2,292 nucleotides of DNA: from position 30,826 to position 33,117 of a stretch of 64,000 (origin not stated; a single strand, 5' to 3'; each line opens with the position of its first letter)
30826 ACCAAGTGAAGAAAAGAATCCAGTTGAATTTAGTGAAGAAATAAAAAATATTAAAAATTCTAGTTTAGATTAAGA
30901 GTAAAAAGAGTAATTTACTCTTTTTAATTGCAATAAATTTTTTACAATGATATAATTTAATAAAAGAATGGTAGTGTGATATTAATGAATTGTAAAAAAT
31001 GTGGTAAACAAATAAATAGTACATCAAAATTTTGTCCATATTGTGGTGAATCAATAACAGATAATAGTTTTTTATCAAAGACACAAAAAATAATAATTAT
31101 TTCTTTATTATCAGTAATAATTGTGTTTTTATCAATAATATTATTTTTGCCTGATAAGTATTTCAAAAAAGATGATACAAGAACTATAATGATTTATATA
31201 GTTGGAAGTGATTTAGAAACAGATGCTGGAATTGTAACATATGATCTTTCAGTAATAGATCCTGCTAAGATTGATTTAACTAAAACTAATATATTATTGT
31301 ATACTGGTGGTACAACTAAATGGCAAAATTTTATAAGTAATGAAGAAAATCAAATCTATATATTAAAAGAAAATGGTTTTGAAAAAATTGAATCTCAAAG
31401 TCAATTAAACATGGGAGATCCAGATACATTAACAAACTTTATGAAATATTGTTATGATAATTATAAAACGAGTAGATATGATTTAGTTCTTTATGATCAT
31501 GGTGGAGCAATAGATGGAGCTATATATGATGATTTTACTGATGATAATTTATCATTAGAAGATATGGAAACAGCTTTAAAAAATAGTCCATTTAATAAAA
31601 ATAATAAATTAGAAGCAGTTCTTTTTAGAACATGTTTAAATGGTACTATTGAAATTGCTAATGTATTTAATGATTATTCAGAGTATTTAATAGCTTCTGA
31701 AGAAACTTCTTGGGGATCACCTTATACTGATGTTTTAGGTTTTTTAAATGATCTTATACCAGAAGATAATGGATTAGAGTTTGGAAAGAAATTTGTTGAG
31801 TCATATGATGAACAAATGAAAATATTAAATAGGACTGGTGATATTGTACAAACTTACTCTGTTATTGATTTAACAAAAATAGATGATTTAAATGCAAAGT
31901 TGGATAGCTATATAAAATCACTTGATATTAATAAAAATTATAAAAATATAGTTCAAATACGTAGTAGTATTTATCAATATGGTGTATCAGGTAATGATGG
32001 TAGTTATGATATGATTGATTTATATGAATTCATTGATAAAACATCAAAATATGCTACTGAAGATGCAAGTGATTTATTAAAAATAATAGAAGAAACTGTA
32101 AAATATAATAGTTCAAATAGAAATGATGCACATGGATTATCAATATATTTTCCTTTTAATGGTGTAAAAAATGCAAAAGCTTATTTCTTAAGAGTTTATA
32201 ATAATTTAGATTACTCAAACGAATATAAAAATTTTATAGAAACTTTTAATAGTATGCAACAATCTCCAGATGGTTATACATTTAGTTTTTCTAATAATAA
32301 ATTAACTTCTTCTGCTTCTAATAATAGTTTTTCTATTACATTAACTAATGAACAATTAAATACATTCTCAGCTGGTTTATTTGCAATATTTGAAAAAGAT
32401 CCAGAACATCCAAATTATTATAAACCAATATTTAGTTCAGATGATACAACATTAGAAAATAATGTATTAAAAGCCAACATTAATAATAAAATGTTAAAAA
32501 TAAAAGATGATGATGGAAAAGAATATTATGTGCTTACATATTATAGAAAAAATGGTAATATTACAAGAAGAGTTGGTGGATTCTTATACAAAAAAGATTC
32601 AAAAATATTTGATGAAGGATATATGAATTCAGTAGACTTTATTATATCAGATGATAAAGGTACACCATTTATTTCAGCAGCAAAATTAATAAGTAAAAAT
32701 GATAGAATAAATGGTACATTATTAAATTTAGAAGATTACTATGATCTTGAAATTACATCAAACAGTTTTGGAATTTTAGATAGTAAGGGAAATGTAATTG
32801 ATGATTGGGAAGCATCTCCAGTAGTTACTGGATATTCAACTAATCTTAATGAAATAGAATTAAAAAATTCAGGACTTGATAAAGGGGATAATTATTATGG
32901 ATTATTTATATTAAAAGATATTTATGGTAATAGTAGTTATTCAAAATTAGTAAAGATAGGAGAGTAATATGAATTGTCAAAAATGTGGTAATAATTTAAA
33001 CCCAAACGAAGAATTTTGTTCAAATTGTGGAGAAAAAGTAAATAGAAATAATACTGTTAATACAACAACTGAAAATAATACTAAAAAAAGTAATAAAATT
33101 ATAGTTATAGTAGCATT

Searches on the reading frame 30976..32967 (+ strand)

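Call 115: search_protein_families(library=pfam, proteins=[window:30976-32967:+], max_evalue=0.0001)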
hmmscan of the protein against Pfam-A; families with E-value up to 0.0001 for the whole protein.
window:30976-32967:+ (663 aa): 2 families
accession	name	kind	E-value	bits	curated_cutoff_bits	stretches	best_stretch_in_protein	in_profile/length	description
PF03415.19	Peptidase_C11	-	1.8e-31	110.5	25.8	1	86-412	12-344/359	Clostripain family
PF13240.11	Zn_Ribbon_1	-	3.4e-06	27.1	25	1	6-25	2-21/23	zinc-ribbon domain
